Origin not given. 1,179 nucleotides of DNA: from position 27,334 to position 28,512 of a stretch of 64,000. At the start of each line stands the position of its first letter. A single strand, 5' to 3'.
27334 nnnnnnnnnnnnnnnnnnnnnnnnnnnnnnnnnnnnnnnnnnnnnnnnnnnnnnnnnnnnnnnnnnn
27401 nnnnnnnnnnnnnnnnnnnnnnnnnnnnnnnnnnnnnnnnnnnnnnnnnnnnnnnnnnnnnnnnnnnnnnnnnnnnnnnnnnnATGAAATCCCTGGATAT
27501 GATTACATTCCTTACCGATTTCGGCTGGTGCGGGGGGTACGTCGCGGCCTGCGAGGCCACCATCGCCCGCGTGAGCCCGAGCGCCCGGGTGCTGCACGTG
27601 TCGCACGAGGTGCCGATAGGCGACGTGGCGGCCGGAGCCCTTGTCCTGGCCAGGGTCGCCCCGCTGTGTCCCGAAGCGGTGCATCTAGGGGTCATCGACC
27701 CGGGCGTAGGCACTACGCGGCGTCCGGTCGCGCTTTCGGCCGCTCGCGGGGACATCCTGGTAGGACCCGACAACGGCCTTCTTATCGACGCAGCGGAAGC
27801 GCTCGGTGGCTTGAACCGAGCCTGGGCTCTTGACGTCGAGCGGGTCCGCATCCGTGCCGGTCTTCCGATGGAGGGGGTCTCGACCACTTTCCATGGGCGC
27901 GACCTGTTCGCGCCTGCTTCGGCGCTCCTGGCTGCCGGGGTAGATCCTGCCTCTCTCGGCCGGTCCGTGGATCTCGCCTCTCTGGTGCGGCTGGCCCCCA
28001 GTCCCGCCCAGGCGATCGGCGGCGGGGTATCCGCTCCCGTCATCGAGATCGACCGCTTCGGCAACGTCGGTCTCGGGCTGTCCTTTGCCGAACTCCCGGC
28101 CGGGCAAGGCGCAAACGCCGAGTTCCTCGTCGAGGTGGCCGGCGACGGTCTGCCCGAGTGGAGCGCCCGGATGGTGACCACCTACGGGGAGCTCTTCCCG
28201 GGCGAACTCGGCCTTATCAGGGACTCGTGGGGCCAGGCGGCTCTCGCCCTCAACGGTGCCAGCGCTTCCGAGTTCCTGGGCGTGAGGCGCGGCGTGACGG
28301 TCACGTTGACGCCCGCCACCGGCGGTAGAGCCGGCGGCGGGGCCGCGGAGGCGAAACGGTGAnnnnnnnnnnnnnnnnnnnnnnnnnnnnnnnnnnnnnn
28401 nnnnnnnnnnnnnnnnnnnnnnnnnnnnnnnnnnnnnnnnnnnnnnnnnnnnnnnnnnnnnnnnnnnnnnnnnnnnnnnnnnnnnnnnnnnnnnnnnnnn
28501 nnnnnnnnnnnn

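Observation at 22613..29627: Tightly coupled operon GT4 - GH57-like - GH57 - SAM hydroxide adenosyltransferase - RlmN with N-terminal extension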

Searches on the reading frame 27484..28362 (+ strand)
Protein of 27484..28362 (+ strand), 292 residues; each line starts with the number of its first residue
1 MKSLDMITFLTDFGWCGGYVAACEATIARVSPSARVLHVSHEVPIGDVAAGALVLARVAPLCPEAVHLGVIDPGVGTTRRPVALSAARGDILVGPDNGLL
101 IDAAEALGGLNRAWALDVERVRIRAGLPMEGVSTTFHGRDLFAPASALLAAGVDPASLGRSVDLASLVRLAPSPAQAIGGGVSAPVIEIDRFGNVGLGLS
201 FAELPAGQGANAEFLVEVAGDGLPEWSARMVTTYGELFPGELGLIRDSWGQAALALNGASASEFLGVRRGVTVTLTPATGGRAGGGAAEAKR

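Call 7: search_protein_families(library=pfam, proteins=[window:27484-28362:+], max_evalue=0.01)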
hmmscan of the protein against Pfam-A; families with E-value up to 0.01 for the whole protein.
window:27484-28362:+ (292 aa): 2 families
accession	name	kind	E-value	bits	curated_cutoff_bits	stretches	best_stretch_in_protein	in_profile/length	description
PF01887.21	SAM_HAT_N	-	1e-40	139.3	26.3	1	7-159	1-145/145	SAM hydroxide adenosyltransferase N-terminal domain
PF20257.3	SAM_HAT_C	-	1.6e-12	48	25.5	1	186-273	3-83/84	SAM hydroxide adenosyltransferase C-terminal domain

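Call 8: search_protein_families(library=ncbifam, proteins=[window:27484-28362:+], max_evalue=0.01)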
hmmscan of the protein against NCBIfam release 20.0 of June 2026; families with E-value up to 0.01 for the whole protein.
window:27484-28362:+ (292 aa): 3 families
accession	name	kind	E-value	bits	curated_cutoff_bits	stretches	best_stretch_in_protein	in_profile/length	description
NF058624.1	RSAMHdlseTHET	equivalog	1.1e-43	149.7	350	1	7-275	3-249/250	(R)-S-adenosyl-L-methionine hydrolase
NF053629.1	RSAMPyrc0463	equivalog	3.1e-42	144.9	470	1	6-273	1-251/256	(R)-S-adenosyl-L-methionine hydrolase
TIGR04507.1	fluorinase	equivalog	1.6e-12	47.4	400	2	91-275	104-283/286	adenosyl-fluoride synthase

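Call 14: find_homologous_proteins(query=window:27484-28362:+, max_evalue=1e-10)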
Query window:27484-28362:+ (292 aa): 7520 proteins with E <= 1e-10 among 8000 candidates; the best 120 are listed.
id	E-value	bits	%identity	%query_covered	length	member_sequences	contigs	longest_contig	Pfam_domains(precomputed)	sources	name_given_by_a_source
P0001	8.7e-182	621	100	100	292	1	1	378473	PF01887.22,PF20257.4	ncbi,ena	-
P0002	3.4e-165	567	92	100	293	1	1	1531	PF01887.22,PF20257.4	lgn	-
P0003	4.0e-148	511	83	100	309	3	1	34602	PF01887.22,PF20257.4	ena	-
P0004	5.6e-144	497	83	95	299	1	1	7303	PF01887.22,PF20257.4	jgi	jgi:S-adenosyl-L-methionine hydrolase (adenosine-forming)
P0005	6.4e-144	497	82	96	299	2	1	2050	PF01887.22,PF20257.4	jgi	jgi:S-adenosylmethionine hydrolase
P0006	2.3e-143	495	82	98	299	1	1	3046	PF01887.22,PF20257.4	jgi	-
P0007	1.2e-140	486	81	99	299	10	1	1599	PF01887.22,PF20257.4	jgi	jgi:S-adenosylmethionine hydrolase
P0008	1.8e-139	482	79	99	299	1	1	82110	PF01887.22,PF20257.4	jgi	jgi:S-adenosyl-L-methionine hydrolase (adenosine-forming)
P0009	7.7e-138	477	81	97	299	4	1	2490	PF01887.22,PF20257.4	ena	-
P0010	1.8e-133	463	78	95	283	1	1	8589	PF01887.22,PF20257.4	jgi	jgi:S-adenosylmethionine hydrolase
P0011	7.4e-133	461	78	96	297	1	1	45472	PF01887.22,PF20257.4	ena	-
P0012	2.8e-132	459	76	95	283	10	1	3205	PF01887.22,PF20257.4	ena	-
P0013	1.0e-131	457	76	100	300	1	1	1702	PF01887.22,PF20257.4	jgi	jgi:S-adenosylmethionine hydrolase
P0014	3.2e-131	455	78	95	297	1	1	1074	PF01887.22,PF20257.4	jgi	jgi:S-adenosylmethionine hydrolase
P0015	8.6e-131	454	74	100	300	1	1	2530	PF01887.22,PF20257.4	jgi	jgi:S-adenosyl-L-methionine hydrolase (adenosine-forming)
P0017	2.3e-129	449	77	95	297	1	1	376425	PF01887.22,PF20257.4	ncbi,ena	-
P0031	1.2e-117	411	71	95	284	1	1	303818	PF01887.22,PF20257.4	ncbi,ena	-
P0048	6.6e-113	395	68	95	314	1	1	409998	PF01887.22,PF20257.4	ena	-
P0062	6.2e-105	369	65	96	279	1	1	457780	PF01887.22,PF20257.4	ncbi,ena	-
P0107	5.6e-100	353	60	95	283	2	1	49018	PF01887.22,PF20257.4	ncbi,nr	ncbi:MAG: SAM-dependent chlorinase/fluorinase [Thermoleophilia bacterium]|nr:SAM-dependent chlorinas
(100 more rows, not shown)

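Call 15: find_encoding_contigs(protein=P0001, flank=10000, max_places=3)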
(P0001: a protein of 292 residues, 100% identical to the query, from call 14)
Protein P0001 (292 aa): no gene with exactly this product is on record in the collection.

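Call 17: find_related_loci(query=A1, collection=genome_contigs, flank=10000)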
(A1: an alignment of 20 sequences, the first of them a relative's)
Query A1 (292 aa) in genome_contigs; peptide patterns used: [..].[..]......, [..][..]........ (x = any residue, [..] = any of these).
600 stretches matched a pattern (row limit reached: there are more); 595 encode a relative of the query (tblastn E <= 1e-3); the best 80 are kept; 80 distinct loci.
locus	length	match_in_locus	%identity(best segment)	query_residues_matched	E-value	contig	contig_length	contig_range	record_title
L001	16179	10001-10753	49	7-275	2e-59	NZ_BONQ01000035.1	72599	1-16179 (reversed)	Dactylosporangium siamense strain NBRC 106093 sequence035, whole genome shotgun sequence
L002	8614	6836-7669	40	6-291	2e-54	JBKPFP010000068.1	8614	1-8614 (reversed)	MAG: Actinomycetota bacterium isolate HAY_GM_MAG_00018 HAY_GM_000000064129, whole genome shotgun sequence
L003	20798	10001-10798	42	1-275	2e-54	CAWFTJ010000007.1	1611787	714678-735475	MAG: Candidatus Melainabacteria bacterium isolate MFD09603.bin.1.256 genome assembly, contig: contig_445, whole genome s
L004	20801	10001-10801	42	1-276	1e-52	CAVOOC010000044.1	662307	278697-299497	MAG: uncultured Actinomycetes bacterium isolate MFD10064.bin.2.68 genome assembly, contig: contig_8841, whole genome sho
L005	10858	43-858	46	1-281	1e-52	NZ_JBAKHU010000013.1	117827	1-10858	Micromonospora sp. CPCC 206060 Scaffold13_1, whole genome shotgun sequence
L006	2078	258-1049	43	6-275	4e-53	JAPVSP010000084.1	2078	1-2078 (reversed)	MAG: Chloroflexota bacterium isolate MW2_metabat.28 k97_82139, whole genome shotgun sequence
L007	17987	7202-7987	44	5-275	3e-52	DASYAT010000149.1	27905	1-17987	MAG TPA_asm: Streptosporangiaceae bacterium isolate SMAG_U4888 k141_971704, whole genome shotgun sequence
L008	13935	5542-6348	45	1-278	3e-52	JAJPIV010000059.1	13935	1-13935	MAG: Actinomycetota bacterium isolate Centralia_MAG_38 k107_9097220, whole genome shotgun sequence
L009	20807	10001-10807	41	1-278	1e-51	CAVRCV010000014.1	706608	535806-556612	MAG: uncultured Actinomycetota bacterium isolate MFD03399.bin.2.42 genome assembly, contig: contig_6364, whole genome sh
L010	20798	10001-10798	45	6-279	1e-51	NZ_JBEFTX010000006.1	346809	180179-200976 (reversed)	Actinopolymorpha sp. B11F2 B11F2_contig_6, whole genome shotgun sequence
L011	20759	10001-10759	47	7-276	5e-51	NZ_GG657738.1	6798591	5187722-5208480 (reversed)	Micromonospora sp. ATCC 39149 supercont1.1, whole genome shotgun sequence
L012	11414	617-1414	44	7-279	4e-51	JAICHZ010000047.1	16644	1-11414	MAG: Pseudonocardiaceae bacterium isolate GZL_FP_2_bin.41 k141_3541169_length_16644_cov_39.2553, whole genome shotgun se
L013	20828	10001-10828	43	7-289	3e-50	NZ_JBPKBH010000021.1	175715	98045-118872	Yinghuangia sp. YIM S09857 Scaffold21, whole genome shotgun sequence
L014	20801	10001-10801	42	1-276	2e-50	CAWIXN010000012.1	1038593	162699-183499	MAG: uncultured Actinomycetota bacterium isolate MFD05580.bin.2.62 genome assembly, contig: contig_4736, whole genome sh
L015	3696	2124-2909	43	7-277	4e-50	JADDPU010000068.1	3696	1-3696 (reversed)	MAG: Rubrobacter sp. isolate LC3_4 AB19_LC3_8465_length_3713_cov_118, whole genome shotgun sequence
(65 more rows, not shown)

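Call 19: find_encoding_contigs(protein=P0003, flank=10000, max_places=2)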
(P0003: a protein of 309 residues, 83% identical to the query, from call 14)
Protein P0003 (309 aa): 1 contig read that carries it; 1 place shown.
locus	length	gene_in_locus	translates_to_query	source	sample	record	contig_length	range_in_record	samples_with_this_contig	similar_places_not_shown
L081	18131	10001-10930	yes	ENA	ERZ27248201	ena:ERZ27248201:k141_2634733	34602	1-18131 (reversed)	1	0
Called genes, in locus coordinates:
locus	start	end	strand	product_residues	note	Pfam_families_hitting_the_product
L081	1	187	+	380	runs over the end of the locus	PF00579:tRNA-synt_1b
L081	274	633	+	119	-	PF02311:AraC_binding (weak), PF07883:Cupin_2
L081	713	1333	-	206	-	-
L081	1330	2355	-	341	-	PF00389:2-Hacid_dh, PF02826:2-Hacid_dh_C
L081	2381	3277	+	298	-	PF01904:DUF72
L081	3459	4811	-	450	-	PF00291:PALP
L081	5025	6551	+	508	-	PF13439:Glyco_transf_4 (faint), PF00534:Glycos_transf_1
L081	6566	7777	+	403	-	PF03065:Glyco_hydro_57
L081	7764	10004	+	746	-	PF03065:Glyco_hydro_57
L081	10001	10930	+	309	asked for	PF01887:SAM_HAT_N, PF20257:SAM_HAT_C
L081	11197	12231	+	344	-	PF04055:Radical_SAM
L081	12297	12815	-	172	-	PF02572:CobA_CobO_BtuR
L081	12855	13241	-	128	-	PF03259:Robl_LC7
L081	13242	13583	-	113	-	-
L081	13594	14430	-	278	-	PF04402:SIMPL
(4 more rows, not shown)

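Call 20: find_encoding_contigs(protein=P0017, flank=10000, max_places=2)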
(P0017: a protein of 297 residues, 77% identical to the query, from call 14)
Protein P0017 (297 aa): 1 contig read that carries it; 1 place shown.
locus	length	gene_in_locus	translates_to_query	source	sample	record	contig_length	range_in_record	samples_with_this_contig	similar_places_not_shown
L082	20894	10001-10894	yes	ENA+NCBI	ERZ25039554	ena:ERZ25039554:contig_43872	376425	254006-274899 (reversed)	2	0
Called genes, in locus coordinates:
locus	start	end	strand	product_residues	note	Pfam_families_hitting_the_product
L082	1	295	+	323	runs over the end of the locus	PF00579:tRNA-synt_1b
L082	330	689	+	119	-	PF02311:AraC_binding (weak), PF07883:Cupin_2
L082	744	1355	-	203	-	-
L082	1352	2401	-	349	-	PF00389:2-Hacid_dh, PF02826:2-Hacid_dh_C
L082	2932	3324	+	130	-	PF01904:DUF72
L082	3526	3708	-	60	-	-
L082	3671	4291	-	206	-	PF00291:PALP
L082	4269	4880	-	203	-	PF00291:PALP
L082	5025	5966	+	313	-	PF13439:Glyco_transf_4 (faint)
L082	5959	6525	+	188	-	PF00534:Glycos_transf_1 (weak)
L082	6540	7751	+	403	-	PF03065:Glyco_hydro_57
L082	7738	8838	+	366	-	PF03065:Glyco_hydro_57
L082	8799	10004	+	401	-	PF03065:Glyco_hydro_57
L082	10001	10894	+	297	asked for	PF01887:SAM_HAT_N, PF20257:SAM_HAT_C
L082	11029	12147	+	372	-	PF04055:Radical_SAM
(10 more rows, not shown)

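Call 21: find_encoding_contigs(protein=P0031, flank=10000, max_places=2)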
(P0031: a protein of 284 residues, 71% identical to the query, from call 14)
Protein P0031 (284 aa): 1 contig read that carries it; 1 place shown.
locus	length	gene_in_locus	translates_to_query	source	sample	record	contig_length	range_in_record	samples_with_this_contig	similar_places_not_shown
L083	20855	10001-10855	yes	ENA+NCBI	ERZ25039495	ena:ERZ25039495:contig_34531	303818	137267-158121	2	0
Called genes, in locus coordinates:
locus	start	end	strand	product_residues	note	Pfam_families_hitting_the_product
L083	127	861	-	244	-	PF02424:ApbE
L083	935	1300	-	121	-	-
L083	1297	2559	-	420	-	PF00174:Oxidored_molyb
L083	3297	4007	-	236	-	PF00291:PALP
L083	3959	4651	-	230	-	PF00291:PALP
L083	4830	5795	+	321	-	PF13439:Glyco_transf_4 (faint)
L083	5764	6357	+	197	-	-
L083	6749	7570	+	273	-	PF03065:Glyco_hydro_57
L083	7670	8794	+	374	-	PF03065:Glyco_hydro_57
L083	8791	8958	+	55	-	-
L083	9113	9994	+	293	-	-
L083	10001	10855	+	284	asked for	PF01887:SAM_HAT_N, PF20257:SAM_HAT_C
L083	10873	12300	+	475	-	PF04055:Radical_SAM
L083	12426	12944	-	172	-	PF02572:CobA_CobO_BtuR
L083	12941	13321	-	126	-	PF03259:Robl_LC7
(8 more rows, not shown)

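Call 22: find_encoding_contigs(protein=P0048, flank=10000, max_places=2)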
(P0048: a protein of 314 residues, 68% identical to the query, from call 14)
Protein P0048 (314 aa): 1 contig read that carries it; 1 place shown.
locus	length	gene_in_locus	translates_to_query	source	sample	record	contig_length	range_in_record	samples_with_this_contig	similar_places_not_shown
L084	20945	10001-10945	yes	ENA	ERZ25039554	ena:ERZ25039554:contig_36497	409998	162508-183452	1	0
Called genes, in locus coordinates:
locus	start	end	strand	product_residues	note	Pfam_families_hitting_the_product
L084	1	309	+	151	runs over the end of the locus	PF10604:Polyketide_cyc2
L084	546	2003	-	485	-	PF18075:FtsX_ECD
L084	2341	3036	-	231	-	-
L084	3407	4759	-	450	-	PF00291:PALP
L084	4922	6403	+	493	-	PF13439:Glyco_transf_4 (weak), PF00534:Glycos_transf_1 (weak)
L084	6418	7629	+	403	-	PF03065:Glyco_hydro_57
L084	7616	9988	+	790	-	PF03065:Glyco_hydro_57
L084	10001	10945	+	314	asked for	PF01887:SAM_HAT_N, PF20257:SAM_HAT_C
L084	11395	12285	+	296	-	PF04055:Radical_SAM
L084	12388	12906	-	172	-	PF02572:CobA_CobO_BtuR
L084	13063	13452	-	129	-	PF03259:Robl_LC7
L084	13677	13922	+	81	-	-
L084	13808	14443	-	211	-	PF04402:SIMPL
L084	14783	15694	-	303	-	PF02195:ParB_N, PF17762:HTH_ParB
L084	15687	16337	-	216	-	PF01656:CbiA, PF13614:AAA_31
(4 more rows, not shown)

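Call 23: find_encoding_contigs(protein=P0062, flank=10000, max_places=2)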
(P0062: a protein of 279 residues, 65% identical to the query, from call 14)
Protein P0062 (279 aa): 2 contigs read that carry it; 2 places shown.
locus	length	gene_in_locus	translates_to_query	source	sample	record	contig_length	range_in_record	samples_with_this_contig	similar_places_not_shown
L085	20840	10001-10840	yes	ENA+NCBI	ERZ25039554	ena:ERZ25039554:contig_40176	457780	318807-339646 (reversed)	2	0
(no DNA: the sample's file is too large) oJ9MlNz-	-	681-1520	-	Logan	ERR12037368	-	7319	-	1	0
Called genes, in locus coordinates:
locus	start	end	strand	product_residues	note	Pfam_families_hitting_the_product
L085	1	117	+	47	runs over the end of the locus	-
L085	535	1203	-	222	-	-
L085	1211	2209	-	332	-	PF00389:2-Hacid_dh, PF02826:2-Hacid_dh_C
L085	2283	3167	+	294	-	PF01904:DUF72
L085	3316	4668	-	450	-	PF00291:PALP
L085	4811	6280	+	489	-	PF13439:Glyco_transf_4 (faint), PF00534:Glycos_transf_1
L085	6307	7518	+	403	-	PF03065:Glyco_hydro_57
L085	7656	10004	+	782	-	PF03065:Glyco_hydro_57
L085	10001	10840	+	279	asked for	PF01887:SAM_HAT_N, PF20257:SAM_HAT_C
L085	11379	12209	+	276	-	PF04055:Radical_SAM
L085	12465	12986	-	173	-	PF02572:CobA_CobO_BtuR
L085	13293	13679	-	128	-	PF03259:Robl_LC7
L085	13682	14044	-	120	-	-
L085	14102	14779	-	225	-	PF04402:SIMPL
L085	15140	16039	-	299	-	PF02195:ParB_N, PF17762:HTH_ParB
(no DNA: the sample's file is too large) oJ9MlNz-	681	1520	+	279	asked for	PF01887:SAM_HAT_N, PF20257:SAM_HAT_C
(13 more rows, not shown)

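Call 24: find_encoding_contigs(protein=P0107, flank=10000, max_places=2)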
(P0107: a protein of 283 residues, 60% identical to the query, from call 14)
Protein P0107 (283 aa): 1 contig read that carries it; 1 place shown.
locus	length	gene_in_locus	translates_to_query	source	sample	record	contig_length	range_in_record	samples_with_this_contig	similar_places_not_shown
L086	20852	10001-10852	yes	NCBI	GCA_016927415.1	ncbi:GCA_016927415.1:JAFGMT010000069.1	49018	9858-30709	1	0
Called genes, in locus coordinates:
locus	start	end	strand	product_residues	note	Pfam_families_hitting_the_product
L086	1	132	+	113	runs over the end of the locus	PF07883:Cupin_2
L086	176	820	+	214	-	PF04199:Cyclase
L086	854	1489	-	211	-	-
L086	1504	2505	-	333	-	PF00389:2-Hacid_dh, PF02826:2-Hacid_dh_C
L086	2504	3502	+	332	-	PF01904:DUF72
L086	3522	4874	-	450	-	PF00291:PALP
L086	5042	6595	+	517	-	PF13439:Glyco_transf_4 (faint), PF00534:Glycos_transf_1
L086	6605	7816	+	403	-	PF03065:Glyco_hydro_57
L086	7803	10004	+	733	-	PF03065:Glyco_hydro_57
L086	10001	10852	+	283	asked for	PF01887:SAM_HAT_N, PF20257:SAM_HAT_C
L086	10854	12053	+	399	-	PF04055:Radical_SAM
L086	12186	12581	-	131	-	PF03259:Robl_LC7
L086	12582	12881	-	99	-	-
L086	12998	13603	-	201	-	PF04402:SIMPL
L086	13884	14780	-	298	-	PF02195:ParB_N, PF17762:HTH_ParB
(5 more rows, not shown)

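Call 36: search_solved_structures(query=window:27484-28362:+, max_evalue=0.001, show_alignments=2)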
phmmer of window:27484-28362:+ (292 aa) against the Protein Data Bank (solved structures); distinct sequences matched with E-value up to 0.001: 16.
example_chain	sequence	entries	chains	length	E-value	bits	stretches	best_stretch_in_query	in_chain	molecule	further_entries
2wr8_A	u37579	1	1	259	6.1e-34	121.1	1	5-270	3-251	PUTATIVE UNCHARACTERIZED PROTEIN PH0463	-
1wu8_A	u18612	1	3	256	1.2e-33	120.1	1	6-270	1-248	hypothetical protein PH0463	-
2cw5_A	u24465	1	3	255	9.1e-31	110.7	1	7-275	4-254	Bacterial fluorinating enzyme homolog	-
7ccg_A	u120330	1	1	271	4.4e-29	105.2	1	6-275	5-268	DNA-directed RNA polymerase subunit delta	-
2zbu_A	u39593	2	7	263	6e-29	104.7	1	6-273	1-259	Uncharacterized conserved protein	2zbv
2q6o_A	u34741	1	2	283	8.2e-29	104.3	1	5-278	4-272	Hypothetical Protein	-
2q6i_A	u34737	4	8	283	9.7e-29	104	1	5-278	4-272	Hypothetical protein | chlorinase | Adenosyl-chloride synthase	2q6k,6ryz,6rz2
2q6l_A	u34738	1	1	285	4.9e-28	101.7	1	5-278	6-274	Hypothetical protein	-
2f4n_A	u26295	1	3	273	3.3e-23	85.9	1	4-162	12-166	Hypothetical protein MJ1651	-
22uy_A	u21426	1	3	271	1.2e-22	84.1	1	4-162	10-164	(R)-S-adenosyl-L-methionine hydrolase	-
7xto_A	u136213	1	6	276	1.2e-19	74.2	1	6-270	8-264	soil bacterial derived chlorinase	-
5lmz_A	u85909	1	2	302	2.6e-16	63.3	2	90-273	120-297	Fluorinase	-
5b6i_A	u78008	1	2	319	3.3e-16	62.9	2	90-273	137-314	Fluorinase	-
2v7t_A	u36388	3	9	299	4.4e-15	59.2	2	88-272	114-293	5'-FLUORO-5'-DEOXYADENOSINE SYNTHASE | 5'-FLUORO-5'-DEOXY ADENOSINE SYNTHETASE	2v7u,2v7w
1rqp_A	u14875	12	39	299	2.6e-14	56.7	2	88-272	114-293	5'-fluoro-5'-deoxyadenosine synthase | 5'-FLUORO-5'-DEOXY-ADENOSINE SYNTHASE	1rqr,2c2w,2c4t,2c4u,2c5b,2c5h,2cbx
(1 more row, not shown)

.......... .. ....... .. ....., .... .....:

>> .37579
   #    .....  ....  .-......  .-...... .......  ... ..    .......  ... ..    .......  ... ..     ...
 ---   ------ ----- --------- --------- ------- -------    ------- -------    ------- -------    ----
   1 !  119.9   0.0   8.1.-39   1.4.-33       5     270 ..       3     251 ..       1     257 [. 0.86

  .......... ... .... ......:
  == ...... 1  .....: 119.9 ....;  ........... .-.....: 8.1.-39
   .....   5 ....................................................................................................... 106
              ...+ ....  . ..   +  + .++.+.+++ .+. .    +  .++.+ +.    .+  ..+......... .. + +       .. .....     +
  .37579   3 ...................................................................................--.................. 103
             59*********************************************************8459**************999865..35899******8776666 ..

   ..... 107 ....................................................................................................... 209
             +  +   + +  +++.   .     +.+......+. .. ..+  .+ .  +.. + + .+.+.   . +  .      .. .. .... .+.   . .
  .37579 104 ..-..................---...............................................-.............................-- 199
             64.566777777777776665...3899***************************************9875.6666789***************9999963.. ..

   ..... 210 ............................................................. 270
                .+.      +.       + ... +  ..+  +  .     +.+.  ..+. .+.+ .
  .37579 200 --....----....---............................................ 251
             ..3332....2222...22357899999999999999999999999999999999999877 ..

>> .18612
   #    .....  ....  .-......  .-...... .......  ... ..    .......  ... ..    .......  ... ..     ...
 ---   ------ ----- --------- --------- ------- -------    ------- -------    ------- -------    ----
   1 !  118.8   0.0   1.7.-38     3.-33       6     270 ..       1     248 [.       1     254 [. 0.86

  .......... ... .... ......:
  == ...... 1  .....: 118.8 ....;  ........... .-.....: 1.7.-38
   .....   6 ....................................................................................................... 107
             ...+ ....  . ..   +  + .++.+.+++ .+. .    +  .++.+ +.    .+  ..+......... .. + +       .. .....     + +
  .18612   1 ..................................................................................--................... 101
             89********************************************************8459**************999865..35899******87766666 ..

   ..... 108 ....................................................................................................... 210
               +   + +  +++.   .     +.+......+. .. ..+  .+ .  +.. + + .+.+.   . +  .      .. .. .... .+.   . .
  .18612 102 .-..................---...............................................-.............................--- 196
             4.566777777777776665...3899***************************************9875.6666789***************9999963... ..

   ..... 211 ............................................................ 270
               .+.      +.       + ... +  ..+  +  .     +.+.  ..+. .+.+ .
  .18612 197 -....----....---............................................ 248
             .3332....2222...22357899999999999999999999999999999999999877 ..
